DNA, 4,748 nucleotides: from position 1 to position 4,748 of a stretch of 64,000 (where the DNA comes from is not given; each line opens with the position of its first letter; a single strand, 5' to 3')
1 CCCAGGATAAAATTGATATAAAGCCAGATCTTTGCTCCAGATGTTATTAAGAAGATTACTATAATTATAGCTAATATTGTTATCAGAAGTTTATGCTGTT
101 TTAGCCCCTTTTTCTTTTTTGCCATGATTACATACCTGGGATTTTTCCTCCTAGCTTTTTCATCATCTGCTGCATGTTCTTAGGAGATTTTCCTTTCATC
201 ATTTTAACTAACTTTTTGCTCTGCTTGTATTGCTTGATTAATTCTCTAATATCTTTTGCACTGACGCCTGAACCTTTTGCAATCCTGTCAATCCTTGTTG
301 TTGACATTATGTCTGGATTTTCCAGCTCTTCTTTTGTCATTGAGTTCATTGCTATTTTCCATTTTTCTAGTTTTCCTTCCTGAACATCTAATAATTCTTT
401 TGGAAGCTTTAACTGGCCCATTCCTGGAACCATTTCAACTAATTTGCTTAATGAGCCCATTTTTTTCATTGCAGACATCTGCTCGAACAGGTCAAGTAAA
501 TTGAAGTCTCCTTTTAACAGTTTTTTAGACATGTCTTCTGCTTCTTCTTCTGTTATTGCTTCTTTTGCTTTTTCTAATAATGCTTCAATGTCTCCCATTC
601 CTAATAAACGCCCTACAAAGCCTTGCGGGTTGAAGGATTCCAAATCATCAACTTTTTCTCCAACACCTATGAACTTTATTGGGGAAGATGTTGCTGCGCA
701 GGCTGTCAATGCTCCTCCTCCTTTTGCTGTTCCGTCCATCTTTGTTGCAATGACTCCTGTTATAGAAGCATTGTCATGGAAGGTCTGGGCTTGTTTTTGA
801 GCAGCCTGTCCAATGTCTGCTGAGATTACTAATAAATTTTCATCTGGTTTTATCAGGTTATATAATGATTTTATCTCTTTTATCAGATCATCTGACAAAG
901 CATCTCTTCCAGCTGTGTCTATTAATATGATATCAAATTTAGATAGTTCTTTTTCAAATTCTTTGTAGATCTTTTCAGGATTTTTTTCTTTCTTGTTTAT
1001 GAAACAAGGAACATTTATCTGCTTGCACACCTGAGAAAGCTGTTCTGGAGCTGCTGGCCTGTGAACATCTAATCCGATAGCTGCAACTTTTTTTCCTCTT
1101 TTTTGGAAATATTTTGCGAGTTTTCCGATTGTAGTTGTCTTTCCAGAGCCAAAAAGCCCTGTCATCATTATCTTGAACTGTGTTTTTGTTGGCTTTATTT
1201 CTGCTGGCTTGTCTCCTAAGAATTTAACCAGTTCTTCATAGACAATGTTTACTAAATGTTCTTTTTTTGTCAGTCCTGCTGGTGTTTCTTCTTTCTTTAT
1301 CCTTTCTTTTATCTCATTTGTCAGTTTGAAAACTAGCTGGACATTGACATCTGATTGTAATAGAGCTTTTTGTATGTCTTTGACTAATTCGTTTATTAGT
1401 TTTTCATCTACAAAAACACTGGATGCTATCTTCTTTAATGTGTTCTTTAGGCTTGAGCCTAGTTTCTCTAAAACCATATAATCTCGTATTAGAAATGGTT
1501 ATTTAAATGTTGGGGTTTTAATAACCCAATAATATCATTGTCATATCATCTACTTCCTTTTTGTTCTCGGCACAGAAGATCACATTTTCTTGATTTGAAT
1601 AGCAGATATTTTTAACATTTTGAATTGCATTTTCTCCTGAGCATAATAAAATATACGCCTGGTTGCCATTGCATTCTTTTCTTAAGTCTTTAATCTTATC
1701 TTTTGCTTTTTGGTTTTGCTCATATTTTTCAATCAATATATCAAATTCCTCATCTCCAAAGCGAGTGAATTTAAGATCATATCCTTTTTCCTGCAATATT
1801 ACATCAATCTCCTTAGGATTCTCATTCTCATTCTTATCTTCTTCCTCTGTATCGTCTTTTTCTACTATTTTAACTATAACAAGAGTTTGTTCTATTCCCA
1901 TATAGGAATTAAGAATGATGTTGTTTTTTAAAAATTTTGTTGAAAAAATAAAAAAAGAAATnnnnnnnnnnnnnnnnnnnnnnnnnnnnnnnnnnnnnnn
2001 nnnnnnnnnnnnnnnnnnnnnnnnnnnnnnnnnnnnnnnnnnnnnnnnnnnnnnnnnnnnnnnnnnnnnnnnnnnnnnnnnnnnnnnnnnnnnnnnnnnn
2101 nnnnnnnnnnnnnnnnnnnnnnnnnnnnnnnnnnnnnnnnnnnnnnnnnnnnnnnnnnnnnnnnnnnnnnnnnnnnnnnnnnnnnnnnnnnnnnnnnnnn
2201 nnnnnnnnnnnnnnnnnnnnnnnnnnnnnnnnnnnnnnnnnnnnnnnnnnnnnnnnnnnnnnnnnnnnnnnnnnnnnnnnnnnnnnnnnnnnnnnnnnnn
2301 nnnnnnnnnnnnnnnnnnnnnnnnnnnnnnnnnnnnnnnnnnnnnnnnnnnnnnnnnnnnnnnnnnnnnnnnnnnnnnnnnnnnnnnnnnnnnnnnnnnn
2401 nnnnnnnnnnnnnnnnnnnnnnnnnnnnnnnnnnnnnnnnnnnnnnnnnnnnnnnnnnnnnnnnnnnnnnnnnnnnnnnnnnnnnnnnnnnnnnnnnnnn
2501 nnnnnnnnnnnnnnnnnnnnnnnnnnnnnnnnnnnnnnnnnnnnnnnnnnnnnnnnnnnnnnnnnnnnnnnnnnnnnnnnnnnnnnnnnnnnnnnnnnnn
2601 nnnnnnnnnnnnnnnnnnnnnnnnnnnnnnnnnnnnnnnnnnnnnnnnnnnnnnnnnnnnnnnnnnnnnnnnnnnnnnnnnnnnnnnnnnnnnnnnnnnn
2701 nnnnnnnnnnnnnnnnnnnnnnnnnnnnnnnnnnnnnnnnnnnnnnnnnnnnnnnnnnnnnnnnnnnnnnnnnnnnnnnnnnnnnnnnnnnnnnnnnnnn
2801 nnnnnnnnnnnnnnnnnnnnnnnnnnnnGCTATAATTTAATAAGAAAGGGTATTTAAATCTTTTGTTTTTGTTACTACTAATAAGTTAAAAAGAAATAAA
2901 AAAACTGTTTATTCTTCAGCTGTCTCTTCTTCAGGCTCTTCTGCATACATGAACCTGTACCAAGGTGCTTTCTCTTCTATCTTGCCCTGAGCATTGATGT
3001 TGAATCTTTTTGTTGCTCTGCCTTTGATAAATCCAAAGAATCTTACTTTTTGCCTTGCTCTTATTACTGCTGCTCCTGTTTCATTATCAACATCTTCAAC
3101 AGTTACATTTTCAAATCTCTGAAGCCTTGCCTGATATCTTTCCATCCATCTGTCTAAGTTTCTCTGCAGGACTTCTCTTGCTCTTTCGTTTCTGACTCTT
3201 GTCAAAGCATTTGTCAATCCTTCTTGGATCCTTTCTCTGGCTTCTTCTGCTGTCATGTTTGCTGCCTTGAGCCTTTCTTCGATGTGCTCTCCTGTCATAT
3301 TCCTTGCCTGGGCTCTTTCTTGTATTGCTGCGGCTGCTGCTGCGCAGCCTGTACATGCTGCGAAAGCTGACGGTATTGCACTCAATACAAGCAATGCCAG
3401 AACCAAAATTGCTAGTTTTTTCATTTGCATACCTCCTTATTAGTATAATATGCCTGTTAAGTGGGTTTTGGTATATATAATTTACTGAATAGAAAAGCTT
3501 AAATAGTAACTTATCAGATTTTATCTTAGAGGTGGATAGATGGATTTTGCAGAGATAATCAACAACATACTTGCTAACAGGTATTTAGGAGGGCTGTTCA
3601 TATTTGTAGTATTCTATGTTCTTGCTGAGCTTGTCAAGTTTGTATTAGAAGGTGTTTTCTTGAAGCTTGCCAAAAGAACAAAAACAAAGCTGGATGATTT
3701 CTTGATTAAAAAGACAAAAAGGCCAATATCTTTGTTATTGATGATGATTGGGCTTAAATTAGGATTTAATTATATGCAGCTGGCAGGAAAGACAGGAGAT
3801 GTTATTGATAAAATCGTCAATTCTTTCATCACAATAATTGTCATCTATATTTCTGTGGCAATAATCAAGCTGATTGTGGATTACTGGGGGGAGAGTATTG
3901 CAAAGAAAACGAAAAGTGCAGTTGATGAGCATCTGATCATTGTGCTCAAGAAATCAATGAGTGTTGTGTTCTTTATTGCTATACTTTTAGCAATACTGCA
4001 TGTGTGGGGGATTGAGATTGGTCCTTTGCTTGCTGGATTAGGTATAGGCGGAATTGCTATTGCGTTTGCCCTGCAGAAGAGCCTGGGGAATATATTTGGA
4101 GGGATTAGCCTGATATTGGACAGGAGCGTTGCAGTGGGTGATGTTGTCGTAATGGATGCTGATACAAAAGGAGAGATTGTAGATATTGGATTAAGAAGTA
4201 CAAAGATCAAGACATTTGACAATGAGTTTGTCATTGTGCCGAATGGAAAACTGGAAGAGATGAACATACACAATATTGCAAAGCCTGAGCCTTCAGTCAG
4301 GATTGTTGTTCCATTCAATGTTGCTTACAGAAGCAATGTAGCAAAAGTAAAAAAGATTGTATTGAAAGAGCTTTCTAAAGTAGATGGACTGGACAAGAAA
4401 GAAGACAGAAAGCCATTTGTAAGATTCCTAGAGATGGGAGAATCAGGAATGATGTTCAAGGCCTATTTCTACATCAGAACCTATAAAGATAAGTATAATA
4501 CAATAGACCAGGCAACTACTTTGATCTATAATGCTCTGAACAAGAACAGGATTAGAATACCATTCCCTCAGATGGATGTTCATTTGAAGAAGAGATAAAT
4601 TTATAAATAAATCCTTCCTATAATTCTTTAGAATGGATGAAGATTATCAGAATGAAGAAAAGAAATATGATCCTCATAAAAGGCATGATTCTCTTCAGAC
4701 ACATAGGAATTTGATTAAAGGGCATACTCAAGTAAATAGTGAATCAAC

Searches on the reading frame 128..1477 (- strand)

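Call 62: search_protein_families(library=pfam, proteins=[window:128-1477:-], max_evalue=0.001)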
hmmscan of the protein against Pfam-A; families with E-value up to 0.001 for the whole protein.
window:128-1477:- (449 aa): 8 families
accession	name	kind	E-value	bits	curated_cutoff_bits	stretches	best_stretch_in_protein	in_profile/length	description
PF00448.28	SRP54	-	1e-64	218.3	22.7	1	102-293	3-196/196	SRP54-type protein, GTPase domain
PF02978.25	SRP_SPB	-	2.3e-28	98.8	27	1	325-423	2-90/91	Signal peptide binding domain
PF02881.24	SRP54_N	-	3.1e-16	59.8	22.4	1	6-83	1-75/75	SRP54-type protein, helical bundle domain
PF01656.29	CbiA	-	3e-07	30.9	25.4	1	110-255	9-91/125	CobQ/CobB/MinD/ParA nucleotide binding domain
PF13401.12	AAA_22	-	7.2e-07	30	27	1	103-214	8-115/130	AAA domain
PF02492.25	cobW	-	2e-05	24.7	20.7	1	103-251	3-157/180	CobW/HypB/UreG, nucleotide-binding domain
PF03029.23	ATP_bind_1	-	3.2e-05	24.3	27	1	106-137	2-33/240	Conserved hypothetical ATP binding protein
PF03308.22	MeaB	-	0.0001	21.9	23.1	1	102-138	35-71/273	Methylmalonyl Co-A mutase-associated GTPase MeaB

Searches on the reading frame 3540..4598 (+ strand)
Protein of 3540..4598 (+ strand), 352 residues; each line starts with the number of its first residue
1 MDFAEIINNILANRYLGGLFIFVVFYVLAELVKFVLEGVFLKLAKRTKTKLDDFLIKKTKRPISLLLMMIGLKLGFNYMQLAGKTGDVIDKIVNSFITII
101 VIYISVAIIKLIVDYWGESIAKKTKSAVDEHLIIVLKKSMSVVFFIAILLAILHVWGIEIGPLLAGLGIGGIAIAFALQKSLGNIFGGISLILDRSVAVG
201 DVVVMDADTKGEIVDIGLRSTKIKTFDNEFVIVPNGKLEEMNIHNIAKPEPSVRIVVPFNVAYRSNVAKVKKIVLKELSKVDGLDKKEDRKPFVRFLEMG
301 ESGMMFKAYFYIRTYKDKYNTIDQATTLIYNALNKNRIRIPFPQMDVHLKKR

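Call 62: search_protein_families(library=pfam, proteins=[window:3540-4598:+], max_evalue=0.001)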
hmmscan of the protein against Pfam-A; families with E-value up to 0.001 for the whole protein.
window:3540-4598:+ (352 aa): 3 families
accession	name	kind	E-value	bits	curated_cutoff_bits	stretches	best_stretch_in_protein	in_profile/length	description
PF00924.24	MS_channel_2nd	-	5.8e-18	65.2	20.2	1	181-246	2-66/68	Mechanosensitive ion channel, beta-domain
PF21082.3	MS_channel_3rd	-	5.5e-10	40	21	1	255-340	1-88/88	Mechanosensitive ion channel MscS, C-terminal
PF21088.3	MS_channel_1st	-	3.2e-06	27.5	23.1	1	142-179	5-42/42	Mechanosensitive ion channel, transmembrane helices 2/3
